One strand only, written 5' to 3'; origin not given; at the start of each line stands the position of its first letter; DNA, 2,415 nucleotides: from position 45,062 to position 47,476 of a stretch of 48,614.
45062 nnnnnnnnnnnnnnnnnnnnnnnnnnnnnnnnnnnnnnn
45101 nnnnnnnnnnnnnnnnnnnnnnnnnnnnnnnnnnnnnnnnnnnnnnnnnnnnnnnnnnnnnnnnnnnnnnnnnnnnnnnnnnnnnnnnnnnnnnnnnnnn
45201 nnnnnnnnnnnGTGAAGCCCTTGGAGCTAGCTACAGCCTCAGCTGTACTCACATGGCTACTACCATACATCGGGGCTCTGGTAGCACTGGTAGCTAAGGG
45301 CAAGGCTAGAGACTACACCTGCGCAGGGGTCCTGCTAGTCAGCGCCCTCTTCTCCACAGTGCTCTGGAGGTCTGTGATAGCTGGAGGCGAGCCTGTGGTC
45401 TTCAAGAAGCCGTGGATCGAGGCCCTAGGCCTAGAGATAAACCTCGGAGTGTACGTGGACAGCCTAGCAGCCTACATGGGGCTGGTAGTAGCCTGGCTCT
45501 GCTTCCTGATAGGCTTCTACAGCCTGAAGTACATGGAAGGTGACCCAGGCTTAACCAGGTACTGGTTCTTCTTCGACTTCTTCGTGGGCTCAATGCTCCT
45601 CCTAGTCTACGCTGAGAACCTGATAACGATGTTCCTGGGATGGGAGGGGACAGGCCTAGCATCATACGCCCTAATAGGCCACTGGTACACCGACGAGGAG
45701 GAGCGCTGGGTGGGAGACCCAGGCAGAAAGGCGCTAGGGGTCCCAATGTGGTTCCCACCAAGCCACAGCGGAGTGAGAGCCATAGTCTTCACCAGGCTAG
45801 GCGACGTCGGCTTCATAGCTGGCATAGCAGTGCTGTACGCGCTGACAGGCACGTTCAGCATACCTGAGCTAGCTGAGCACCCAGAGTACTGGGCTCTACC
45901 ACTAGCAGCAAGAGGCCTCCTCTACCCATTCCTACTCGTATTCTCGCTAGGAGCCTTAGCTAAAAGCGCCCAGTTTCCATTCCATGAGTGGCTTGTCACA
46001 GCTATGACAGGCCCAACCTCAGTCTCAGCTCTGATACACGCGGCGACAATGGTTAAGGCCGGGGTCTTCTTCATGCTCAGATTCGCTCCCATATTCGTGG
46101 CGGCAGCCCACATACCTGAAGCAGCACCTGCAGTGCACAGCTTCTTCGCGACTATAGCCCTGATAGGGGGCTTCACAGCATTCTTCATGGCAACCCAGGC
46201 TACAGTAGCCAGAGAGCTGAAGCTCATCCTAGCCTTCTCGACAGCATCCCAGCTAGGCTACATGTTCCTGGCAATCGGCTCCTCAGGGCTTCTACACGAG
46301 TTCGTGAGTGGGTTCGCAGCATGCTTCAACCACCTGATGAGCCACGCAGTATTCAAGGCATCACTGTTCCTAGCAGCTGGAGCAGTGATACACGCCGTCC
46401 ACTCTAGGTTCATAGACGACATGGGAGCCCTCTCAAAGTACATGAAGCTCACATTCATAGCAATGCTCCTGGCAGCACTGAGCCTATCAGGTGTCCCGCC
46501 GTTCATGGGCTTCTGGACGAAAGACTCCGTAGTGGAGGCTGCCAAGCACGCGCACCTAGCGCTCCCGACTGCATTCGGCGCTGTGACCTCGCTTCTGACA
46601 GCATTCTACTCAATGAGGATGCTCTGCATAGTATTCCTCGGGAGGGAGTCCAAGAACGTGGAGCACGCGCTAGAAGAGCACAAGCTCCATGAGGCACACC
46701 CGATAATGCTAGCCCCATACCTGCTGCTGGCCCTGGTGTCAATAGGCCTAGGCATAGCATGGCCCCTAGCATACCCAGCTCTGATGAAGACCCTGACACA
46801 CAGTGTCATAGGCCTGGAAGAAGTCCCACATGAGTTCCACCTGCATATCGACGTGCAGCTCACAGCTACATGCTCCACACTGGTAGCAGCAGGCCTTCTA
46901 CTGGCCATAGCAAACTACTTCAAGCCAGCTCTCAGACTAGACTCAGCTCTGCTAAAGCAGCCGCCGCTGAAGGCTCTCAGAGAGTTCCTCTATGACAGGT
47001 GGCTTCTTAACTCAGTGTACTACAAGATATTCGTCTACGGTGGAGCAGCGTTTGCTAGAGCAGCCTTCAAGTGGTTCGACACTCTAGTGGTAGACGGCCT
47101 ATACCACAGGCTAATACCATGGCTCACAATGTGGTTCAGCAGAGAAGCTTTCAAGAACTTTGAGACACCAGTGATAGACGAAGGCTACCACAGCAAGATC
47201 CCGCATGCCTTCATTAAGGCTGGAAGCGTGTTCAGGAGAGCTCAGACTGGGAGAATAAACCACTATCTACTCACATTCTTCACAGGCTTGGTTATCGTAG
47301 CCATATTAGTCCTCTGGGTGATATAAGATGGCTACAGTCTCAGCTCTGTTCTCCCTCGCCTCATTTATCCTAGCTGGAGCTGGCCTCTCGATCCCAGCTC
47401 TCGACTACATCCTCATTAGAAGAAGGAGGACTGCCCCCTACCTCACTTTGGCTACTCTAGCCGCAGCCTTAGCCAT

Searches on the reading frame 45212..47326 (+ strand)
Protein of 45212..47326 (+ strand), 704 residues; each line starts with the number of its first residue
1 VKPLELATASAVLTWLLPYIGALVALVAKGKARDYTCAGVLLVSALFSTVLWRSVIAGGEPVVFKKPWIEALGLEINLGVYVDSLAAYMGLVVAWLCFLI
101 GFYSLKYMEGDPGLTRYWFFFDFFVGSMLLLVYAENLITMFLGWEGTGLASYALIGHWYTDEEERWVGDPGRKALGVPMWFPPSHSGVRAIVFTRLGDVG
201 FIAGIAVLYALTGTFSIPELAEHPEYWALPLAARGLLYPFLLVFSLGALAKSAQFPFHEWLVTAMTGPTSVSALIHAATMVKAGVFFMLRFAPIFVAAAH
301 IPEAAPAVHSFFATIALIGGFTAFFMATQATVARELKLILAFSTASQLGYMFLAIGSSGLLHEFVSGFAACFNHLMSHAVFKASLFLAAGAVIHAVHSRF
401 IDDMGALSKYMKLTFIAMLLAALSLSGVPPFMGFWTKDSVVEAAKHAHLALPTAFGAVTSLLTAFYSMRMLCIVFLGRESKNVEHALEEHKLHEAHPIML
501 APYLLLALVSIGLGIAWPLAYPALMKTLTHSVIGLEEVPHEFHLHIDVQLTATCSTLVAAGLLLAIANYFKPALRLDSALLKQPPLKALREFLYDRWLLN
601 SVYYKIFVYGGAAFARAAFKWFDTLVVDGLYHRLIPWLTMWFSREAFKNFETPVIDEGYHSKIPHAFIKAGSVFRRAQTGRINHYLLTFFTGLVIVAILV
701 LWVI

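Call 7: search_protein_families(library=pfam, proteins=[window:45212-47326:+], max_evalue=0.0001)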
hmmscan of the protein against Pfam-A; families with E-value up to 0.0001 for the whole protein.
window:45212-47326:+ (704 aa): 2 families
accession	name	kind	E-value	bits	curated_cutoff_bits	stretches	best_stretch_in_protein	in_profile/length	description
PF00361.26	Proton_antipo_M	-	9.3e-56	189.6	21.5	1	185-463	33-294/294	NADH:quinone oxidoreductase/Mrp antiporter, TM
PF00662.26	Proton_antipo_N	-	7e-14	51.9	24.5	1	68-117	1-50/51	NADH-Ubiquinone oxidoreductase (complex I), chain 5 N-terminus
